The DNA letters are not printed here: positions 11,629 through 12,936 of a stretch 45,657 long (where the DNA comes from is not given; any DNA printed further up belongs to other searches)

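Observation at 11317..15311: Tandem paralogous proline-rich membrane proteins translationally coupled to gatA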

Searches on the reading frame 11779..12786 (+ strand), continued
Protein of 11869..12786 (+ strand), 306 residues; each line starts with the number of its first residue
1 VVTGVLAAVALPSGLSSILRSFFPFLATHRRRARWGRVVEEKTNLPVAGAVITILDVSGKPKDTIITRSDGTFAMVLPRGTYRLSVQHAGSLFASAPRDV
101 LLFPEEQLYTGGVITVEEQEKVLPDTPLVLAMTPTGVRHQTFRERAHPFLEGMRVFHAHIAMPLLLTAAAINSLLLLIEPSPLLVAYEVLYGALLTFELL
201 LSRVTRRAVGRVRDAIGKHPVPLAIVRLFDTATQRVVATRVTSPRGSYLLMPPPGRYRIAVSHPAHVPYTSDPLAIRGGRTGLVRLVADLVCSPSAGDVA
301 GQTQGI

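Call 42: find_encoding_contigs(protein=P0056, flank=8000, max_places=1)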
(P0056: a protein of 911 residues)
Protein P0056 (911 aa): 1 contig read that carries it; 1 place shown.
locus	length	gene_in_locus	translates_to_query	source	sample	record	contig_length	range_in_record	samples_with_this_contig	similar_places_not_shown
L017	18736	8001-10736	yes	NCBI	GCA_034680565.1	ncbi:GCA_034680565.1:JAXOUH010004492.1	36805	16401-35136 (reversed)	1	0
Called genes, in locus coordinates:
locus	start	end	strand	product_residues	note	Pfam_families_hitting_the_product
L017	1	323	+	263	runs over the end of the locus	PF01209:Ubie_methyltran (weak), PF13489:Methyltransf_23, PF13847:Methyltransf_31, PF08241:Methyltransf_11, PF08242:Methyltransf_12, PF13649:Methyltransf_25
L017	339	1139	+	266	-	PF00106:adh_short, PF08659:KR, PF01370:Epimerase, PF13561:adh_short_C2, PF16363:GDP_Man_Dehyd (weak)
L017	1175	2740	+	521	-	PF01676:Metalloenzyme, PF06415:iPGM_N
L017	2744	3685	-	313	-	PF00248:Aldo_ket_red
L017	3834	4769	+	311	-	PF00892:EamA, PF03151:TPT (faint)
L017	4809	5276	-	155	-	PF04074:DUF386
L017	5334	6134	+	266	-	PF02348:CTP_transf_3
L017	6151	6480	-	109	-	PF08369:PCP_red (weak)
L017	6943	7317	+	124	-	-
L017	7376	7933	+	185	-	PF08207:EFP_N, PF01132:EFP, PF09285:Elong-fact-P_C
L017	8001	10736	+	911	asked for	PF13620:CarboxypepD_reg, PF17802:SpaA (faint), PF13620:CarboxypepD_reg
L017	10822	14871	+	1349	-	PF00041:fn3, PF16656:Pur_ac_phosph_N (faint), PF25833:Fn3_SaeA_3rd (faint), PF25059:FN3_DSCAM-DSCAML_C (faint), PF00041:fn3, PF25788:Ig_Rha78A_N (weak), PF13620:CarboxypepD_reg (weak), PF13620:CarboxypepD_reg, +2 more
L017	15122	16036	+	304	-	PF00140:Sigma70_r1_2, PF04542:Sigma70_r2, PF04539:Sigma70_r3, PF04545:Sigma70_r4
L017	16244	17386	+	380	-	PF00232:Glyco_hydro_1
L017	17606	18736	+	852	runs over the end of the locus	PF03477:ATP-cone, PF00317:Ribonuc_red_lgN, PF02867:Ribonuc_red_lgC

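Call 44: search_protein_families(library=pfam, alignment_id=A3, max_evalue=0.0001)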
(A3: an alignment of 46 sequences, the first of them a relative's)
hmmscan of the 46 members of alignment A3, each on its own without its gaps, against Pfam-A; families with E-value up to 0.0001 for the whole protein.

A. member 1, P0046 (1146 aa): 5 families
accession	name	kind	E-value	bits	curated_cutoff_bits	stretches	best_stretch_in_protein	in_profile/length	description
PF17210.9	SdrD_B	-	7.7e-08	33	29.7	0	901-946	23-69/112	SdrD B-like domain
PF07210.18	DUF1416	-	2.9e-07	30.7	23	0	898-944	29-75/97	Protein of unknown function (DUF1416)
PF11974.14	bMG3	-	8.8e-07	29.3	34.9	0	892-975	18-95/103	Bacterial alpha-2-macroglobulin MG3 domain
PF13715.12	CarbopepD_reg_2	-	4.9e-06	26.9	32.2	0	1060-1120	3-59/88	CarboxypepD_reg-like domain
PF06030.18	WxLIP_PGBD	-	2.1e-05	25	27.3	1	27-128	16-119/121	WxL Interacting Protein, peptidoglycan binding domain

B. families by the number of members that match (of 46 scanned): 36 families (the first 25 are shown)
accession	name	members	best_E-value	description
PF13620.12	CarboxypepD_reg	44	8.9e-29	Carboxypeptidase regulatory-like domain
PF13715.12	CarbopepD_reg_2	36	6.9e-13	CarboxypepD_reg-like domain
PF17802.7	SpaA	20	1.2e-08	Prealbumin-like fold domain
PF00041.27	fn3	19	7.5e-55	Fibronectin type III domain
PF17210.9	SdrD_B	17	2.1e-11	SdrD B-like domain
PF07210.18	DUF1416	13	3.8e-08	Protein of unknown function (DUF1416)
PF16656.11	Pur_ac_phosph_N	11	4.6e-28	Purple acid Phosphatase, N-terminal domain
PF11974.14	bMG3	10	7.1e-07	Bacterial alpha-2-macroglobulin MG3 domain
PF25059.1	FN3_DSCAM-DSCAML_C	5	2.3e-15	DSCAM/DSCAML C-terminal Fn3-like domain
PF08308.17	PEGA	5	2.1e-08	PEGA domain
PF22352.2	K319L-like_PKD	4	2.1e-18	K319L-like, PKD domain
PF13948.11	DUF4215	4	4e-17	Domain of unknown function (DUF4215)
PF13205.12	Big_5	3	4.1e-32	Bacterial Ig-like domain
PF13517.12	FG-GAP_3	3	9.2e-32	FG-GAP-like repeat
PF01839.29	FG-GAP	3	4.8e-13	FG-GAP repeat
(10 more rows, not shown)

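Call 47: find_encoding_contigs(protein=P0050, flank=6000, max_places=1)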
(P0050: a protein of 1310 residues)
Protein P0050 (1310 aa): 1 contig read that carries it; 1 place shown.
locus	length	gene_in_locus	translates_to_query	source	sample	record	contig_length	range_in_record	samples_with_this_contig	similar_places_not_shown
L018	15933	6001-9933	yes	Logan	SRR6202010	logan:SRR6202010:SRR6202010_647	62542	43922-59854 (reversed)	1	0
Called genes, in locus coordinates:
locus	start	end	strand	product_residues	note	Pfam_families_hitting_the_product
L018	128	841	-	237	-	PF04402:SIMPL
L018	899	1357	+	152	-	PF13470:PIN_3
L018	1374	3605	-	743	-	-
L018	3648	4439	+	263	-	PF00413:Peptidase_M10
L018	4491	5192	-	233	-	-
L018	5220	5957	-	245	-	PF12705:PDDEXK_1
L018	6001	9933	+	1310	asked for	PF07210:DUF1416 (faint), PF13715:CarbopepD_reg_2 (faint), PF00041:fn3 (faint), PF22904:NOMO1-like_2nd (faint), PF13620:CarboxypepD_reg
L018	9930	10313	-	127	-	PF01641:SelR, PF24046:At4g08330 (faint)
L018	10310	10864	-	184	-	PF01625:PMSR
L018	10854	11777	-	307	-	PF01297:ZnuA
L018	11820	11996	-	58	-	-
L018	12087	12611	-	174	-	PF00877:NLPC_P60 (weak)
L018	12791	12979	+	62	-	PF02599:CsrA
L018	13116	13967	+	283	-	-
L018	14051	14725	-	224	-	-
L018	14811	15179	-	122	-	-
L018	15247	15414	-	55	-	-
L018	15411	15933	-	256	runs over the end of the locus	PF06044:DpnI, PF17726:DpnI_C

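Call 48: find_encoding_contigs(protein=P0088, flank=6000, max_places=1)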
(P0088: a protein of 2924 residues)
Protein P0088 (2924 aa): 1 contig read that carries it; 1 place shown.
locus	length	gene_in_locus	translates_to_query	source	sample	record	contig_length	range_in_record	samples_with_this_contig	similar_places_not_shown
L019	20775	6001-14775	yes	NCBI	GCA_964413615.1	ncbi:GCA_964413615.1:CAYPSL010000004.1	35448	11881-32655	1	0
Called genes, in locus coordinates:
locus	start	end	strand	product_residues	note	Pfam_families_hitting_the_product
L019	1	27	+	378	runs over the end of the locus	PF01702:TGT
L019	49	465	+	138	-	-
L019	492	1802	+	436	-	PF00587:tRNA-synt_2b, PF03129:HGTP_anticodon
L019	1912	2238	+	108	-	PF04480:DUF559, PF18741:MTES_1575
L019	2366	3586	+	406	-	PF00675:Peptidase_M16, PF05193:Peptidase_M16_C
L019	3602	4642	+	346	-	PF01594:AI-2E_transport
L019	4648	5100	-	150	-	-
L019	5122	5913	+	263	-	PF01026:TatD_DNase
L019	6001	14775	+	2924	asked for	PF12951:PATR, PF13205:Big_5, PF13620:CarboxypepD_reg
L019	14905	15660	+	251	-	-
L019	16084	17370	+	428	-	PF05496:RuvB_N, PF13191:AAA_16 (faint), PF00004:AAA, PF07728:AAA_5 (weak), PF13401:AAA_22 (faint), PF16193:AAA_assoc_2, PF12002:MgsA_C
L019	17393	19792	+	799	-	PF00133:tRNA-synt_1, PF09334:tRNA-synt_1g, PF13603:tRNA-synt_1_2, PF00133:tRNA-synt_1, PF08264:Anticodon_1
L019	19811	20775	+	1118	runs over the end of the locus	PF01839:FG-GAP (faint), PF17210:SdrD_B (faint), PF13517:FG-GAP_3, PF00041:fn3, PF18911:PKD_4 (faint), PF22352:K319L-like_PKD, PF13620:CarboxypepD_reg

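Call 49: find_encoding_contigs(protein=P0019, flank=6000, max_places=1)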
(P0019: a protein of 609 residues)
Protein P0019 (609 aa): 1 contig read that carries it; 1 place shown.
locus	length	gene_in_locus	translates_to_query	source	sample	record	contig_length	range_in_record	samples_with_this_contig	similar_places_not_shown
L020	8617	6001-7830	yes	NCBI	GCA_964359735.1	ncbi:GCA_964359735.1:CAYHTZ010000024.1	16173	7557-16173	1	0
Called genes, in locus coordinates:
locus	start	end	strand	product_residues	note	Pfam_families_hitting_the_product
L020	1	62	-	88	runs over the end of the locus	PF01649:Ribosomal_S20p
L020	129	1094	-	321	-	PF01509:TruB_N, PF16198:TruB_C_2 (weak), PF09157:TruB-C_2 (weak)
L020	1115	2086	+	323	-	PF01370:Epimerase, PF04321:RmlD_sub_bind, PF16363:GDP_Man_Dehyd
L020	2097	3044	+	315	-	PF01370:Epimerase, PF02719:Polysacc_synt_2 (faint), PF04321:RmlD_sub_bind, PF01073:3Beta_HSD (weak), PF16363:GDP_Man_Dehyd, PF07993:NAD_binding_4 (weak)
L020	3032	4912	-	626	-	-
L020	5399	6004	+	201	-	PF04199:Cyclase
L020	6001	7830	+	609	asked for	PF07210:DUF1416 (faint), PF13620:CarboxypepD_reg, PF17210:SdrD_B (faint), PF22904:NOMO1-like_2nd (faint), PF13620:CarboxypepD_reg (weak)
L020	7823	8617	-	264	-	?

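Call 61: find_homologous_proteins(query=A4, max_evalue=1e-20)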
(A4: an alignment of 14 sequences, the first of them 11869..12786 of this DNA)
Query A4 (14 sequences) (306 aa, profile of the alignment): 20 proteins with E <= 1e-20 among 8000 candidates.
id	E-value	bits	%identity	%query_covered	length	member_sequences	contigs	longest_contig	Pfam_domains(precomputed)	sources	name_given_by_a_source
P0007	1.3e-116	407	54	91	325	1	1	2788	PF07210.19,PF13620.13,PF22904.4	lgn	-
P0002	1.5e-114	400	60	94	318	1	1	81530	PF13620.13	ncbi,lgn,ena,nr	ncbi:MAG: Fibronectin type III protein [Parcubacteria group bacterium Gr01-1014_38]|nr:MAG: Fibronec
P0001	7.0e-113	395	100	100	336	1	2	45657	PF13715.13,PF13620.13,PF17210.10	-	-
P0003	3.7e-105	369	61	96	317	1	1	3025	PF13620.13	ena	-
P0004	1.6e-104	367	57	99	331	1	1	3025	PF07210.19,PF13620.13,PF22904.4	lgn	-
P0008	1.3e-102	361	49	99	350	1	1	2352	PF07210.19,PF13620.13,PF22904.4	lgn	-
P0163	1.6e-102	361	58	92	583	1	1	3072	PF13715.13,PF13620.13,PF22904.4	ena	-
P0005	6.9e-102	359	59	95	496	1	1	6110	PF13715.13,PF07210.19,PF13620.13,PF22904.4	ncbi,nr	ncbi:MAG: carboxypeptidase-like regulatory domain-containing protein [bacterium]|nr:carboxypeptidase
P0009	2.4e-101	357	49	91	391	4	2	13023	PF07210.19,PF13620.13,PF22904.4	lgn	-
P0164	6.9e-99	349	29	84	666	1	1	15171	PF13715.13,PF07210.19,PF17802.8,PF13620.13,PF17210.10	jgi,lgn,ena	-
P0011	5.7e-94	333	50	91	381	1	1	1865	PF13620.13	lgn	-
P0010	5.1e-93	330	51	95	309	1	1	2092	PF07210.19,PF13620.13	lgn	-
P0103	2.1e-90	321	26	83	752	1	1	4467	PF13715.13,PF13620.13,PF17210.10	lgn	-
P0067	2.8e-83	298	23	92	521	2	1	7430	PF13715.13,PF01060.30,PF11974.15,PF07210.19,PF20598.5,PF17802.8,PF13620.13,PF22904.4,PF17210.10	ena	-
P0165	3.2e-78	281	26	87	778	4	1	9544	PF13715.13,PF11974.15,PF07210.19,PF17802.8,PF13620.13,PF17210.10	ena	-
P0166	1.4e-76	276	27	84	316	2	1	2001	PF13715.13,PF22902.3,PF01060.30,PF11974.15,PF23194.2,PF07210.19,PF17802.8,PF13620.13,PF22904.4,PF17210.10,PF23374.2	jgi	jgi:5-hydroxyisourate hydrolase-like protein (transthyretin family)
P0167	9.3e-75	270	26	90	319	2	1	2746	PF13715.13,PF22902.3,PF07210.19,PF13620.13,PF17210.10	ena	-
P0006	1.1e-74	269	71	71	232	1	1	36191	PF13620.13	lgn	-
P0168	1.1e-68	250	23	83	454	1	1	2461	PF13715.13,PF11974.15,PF17802.8,PF13620.13,PF22904.4,PF17210.10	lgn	-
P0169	2.7e-38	150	23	81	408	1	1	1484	PF13715.13,PF13620.13,PF17210.10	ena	-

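Call 71: search_protein_families(library=ncbifam, proteins=[P0047, P0050, P0046, P0077, P0103, P0013, P0014], max_evalue=0.01)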
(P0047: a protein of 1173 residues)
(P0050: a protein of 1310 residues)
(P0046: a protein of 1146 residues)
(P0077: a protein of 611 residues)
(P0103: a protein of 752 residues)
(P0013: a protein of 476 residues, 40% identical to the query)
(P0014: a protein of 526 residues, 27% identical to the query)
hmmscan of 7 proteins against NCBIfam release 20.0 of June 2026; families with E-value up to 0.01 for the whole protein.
P0047 (1173 aa): 0 families

P0050 (1310 aa): 0 families

P0046 (1146 aa): 1 family
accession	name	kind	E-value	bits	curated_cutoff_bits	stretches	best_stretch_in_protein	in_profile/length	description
NF053607.1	CHU_0125_OmpA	equivalog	0.002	16.7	620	0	1065-1117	434-486/639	CHU_0125 family OmpA-like outer membrane integrity protein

P0077 (611 aa): 2 families
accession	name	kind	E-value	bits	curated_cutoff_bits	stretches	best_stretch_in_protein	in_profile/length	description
NF052345.1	S_layer_anammox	exception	0.00044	17.7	1400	1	495-595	1316-1411/1596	Kustd1514 family S-layer glycoprotein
NF053607.1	CHU_0125_OmpA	equivalog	0.0022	16.6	620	0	505-559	438-492/639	CHU_0125 family OmpA-like outer membrane integrity protein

P0103 (752 aa): 2 families
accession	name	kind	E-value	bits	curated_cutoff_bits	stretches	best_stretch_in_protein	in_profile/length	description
NF058648.1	ECF_sub_HI1622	equivalog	0.00034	20.6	100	0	482-517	42-78/180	NikL family nickel/cobalt ECF transporter subunit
NF053607.1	CHU_0125_OmpA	equivalog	0.0051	15.4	620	0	478-525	439-485/639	CHU_0125 family OmpA-like outer membrane integrity protein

P0013 (476 aa): 1 family
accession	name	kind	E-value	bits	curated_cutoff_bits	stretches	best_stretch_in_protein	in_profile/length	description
NF033662.1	acid_disulf_rpt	repeat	2.5e-24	84.7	41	3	40-67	4-32/32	acidic double-disulfide repeat-containing protein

P0014 (526 aa): 2 families
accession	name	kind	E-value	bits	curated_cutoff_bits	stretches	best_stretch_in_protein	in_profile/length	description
TIGR02532.1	IV_pilin_GFxxxE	domain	5.5e-05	22.8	16.3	1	6-28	1-23/24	prepilin-type N-terminal cleavage/methylation domain-containing protein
TIGR01710.1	typeII_sec_gspG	equivalog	0.0082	16.2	88.85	0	7-69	1-63/134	type II secretion system major pseudopilin GspG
